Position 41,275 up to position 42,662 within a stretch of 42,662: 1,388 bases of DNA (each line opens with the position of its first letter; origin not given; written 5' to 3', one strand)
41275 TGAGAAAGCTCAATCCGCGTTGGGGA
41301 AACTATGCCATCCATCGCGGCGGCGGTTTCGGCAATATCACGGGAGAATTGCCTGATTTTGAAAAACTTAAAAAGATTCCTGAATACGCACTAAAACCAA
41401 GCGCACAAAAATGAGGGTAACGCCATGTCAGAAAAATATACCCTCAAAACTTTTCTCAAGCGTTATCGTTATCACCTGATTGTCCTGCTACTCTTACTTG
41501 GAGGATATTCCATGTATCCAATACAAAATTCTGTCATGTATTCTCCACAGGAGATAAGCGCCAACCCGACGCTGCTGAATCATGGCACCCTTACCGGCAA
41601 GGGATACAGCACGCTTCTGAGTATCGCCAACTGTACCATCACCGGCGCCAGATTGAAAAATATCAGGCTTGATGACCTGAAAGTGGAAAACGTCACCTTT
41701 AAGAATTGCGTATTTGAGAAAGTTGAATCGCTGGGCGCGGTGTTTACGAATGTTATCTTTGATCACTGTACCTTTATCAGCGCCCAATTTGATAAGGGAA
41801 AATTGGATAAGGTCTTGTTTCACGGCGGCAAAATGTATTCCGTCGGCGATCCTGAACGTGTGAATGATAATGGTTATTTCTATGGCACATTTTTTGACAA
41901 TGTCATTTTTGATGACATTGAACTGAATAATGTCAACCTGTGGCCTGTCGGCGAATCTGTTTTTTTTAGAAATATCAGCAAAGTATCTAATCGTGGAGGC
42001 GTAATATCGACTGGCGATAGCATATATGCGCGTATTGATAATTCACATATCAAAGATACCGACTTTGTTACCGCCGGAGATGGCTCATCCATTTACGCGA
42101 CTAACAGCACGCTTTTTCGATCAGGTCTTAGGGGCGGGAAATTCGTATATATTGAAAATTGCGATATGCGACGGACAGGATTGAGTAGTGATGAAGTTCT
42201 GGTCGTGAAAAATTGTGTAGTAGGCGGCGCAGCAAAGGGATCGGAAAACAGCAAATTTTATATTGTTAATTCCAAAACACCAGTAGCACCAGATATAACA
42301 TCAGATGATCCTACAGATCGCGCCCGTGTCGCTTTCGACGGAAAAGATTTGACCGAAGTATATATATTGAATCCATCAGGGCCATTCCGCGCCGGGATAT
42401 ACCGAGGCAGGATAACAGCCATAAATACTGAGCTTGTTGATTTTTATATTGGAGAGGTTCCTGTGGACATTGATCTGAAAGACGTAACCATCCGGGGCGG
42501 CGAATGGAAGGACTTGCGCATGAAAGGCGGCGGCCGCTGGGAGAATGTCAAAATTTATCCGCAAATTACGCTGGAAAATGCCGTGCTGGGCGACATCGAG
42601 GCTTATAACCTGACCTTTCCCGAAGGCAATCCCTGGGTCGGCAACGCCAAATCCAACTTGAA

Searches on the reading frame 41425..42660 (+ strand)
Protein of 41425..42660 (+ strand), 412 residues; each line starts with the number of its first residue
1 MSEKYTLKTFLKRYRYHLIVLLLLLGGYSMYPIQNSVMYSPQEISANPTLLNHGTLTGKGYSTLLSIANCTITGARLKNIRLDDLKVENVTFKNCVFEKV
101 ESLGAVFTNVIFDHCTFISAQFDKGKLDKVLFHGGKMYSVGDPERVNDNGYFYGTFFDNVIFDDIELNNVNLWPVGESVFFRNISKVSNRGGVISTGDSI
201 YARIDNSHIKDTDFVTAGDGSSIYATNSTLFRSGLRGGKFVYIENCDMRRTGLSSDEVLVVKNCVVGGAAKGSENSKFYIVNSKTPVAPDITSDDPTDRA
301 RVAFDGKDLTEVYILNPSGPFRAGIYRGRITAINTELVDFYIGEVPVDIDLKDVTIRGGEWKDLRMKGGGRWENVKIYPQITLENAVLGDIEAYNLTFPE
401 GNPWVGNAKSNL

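Call 11: search_protein_families(library=pfam, proteins=[window:41425-42660:+], max_evalue=1)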
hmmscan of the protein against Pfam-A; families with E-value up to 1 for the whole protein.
window:41425-42660:+ (412 aa): 7 families
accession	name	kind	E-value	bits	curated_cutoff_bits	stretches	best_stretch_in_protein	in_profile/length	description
PF13599.13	Pentapeptide_4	-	7e-09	36.1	38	1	67-136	3-72/78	Pentapeptide repeat region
PF23894.2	LD_SV2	-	3.7e-07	30.8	29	1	71-133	26-83/92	SV2A/B/C luminal domain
PF13576.12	Pentapeptide_3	-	6.9e-05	23.4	27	1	89-124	3-40/48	Pentapeptide repeats (9 copies)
PF00805.28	Pentapeptide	-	7.9e-05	22.6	20.2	1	104-134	10-40/40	Pentapeptide repeats (8 copies)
PF16318.11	DUF4957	-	0.0014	18.9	30.8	1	64-107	76-121/142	Domain of unknown function (DUF4957)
PF08186.16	Wound_ind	-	0.037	14.9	25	1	223-237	2-16/44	Wound-inducible basic protein family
PF17161.10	DUF5123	-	0.1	14.2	35.1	0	66-99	2-36/113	Domain of unknown function (DUF5123)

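Call 12: search_protein_families(library=ncbifam, proteins=[window:41425-42660:+], max_evalue=1)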
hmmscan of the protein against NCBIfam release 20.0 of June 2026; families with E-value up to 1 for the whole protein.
window:41425-42660:+ (412 aa): 4 families
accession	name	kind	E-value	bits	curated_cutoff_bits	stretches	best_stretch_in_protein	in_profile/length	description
NF051894.1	anti_phage_HalA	equivalog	9.4e-07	28.3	250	1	85-137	67-119/338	anti-phage Hailong system effector protein HalA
TIGR01299.1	synapt_SV2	subfamily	0.0011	16.9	637.3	1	66-132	500-566/742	synaptic vesicle protein SV2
NF033086.2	penta_rpt_Qnr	equivalog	0.084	12.6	240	1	78-133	8-64/211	Qnr family pentapeptide repeat protein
NF000349.1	mfpA_AE000516.2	equivalog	0.085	12.7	360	1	68-123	5-60/183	pentapeptide repeat protein MfpA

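Call 13: search_protein_families(library=padloc, proteins=[window:41425-42660:+], max_evalue=1)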
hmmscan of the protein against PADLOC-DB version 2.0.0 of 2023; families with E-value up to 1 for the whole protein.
window:41425-42660:+ (412 aa): 0 families

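Call 106: search_solved_structures(query=A3, max_evalue=0.1)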
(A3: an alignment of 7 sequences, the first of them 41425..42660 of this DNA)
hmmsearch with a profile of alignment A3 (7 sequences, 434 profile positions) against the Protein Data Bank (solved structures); distinct sequences matched with E-value up to 0.1: 44.
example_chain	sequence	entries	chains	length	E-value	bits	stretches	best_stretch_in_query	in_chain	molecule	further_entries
2w7z_A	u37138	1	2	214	4.2e-11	45.5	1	58-131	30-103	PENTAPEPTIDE REPEAT FAMILY PROTEIN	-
6zt4_A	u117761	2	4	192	9.1e-11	44.4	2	61-123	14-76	Pentapeptide repeat protein MfpA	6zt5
4jra_C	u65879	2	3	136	1.2e-10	43.9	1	56-133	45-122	Synaptic vesicle glycoprotein 2C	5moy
5jmc_B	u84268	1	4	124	1.7e-10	43.4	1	51-134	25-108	Synaptic vesicle glycoprotein 2C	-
6fls_A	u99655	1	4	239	1.9e-10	43.3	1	57-131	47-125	Pentapeptide repeat family protein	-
7uia_C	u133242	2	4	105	3.1e-10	42.6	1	55-132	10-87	SV2Ac | SV2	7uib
6es1_B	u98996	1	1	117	3.4e-10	42.5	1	56-132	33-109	Synaptic vesicle glycoprotein 2C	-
2xt4_A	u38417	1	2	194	6e-10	41.7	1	74-166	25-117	MCBG-LIKE PROTEIN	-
5jlv_C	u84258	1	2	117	6.3e-10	41.6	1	56-132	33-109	Synaptic vesicle glycoprotein 2C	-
2xt2_A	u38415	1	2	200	1.3e-09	40.6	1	74-168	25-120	MCBG-LIKE PROTEIN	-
9okf_A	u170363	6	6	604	4.2e-09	38.9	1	34-131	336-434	Synaptic vesicle glycoprotein 2A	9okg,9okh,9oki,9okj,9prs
8uo9_A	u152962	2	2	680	5.2e-09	38.6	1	34-131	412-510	Synaptic vesicle glycoprotein 2A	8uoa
9ntc_A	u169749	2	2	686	5.2e-09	38.6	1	34-131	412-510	Synaptic vesicle glycoprotein 2A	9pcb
9pc9_A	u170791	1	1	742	5.9e-09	38.4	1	34-131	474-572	Synaptic vesicle glycoprotein 2A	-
8jlc_A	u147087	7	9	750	6e-09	38.4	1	34-131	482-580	Synaptic vesicle glycoprotein 2A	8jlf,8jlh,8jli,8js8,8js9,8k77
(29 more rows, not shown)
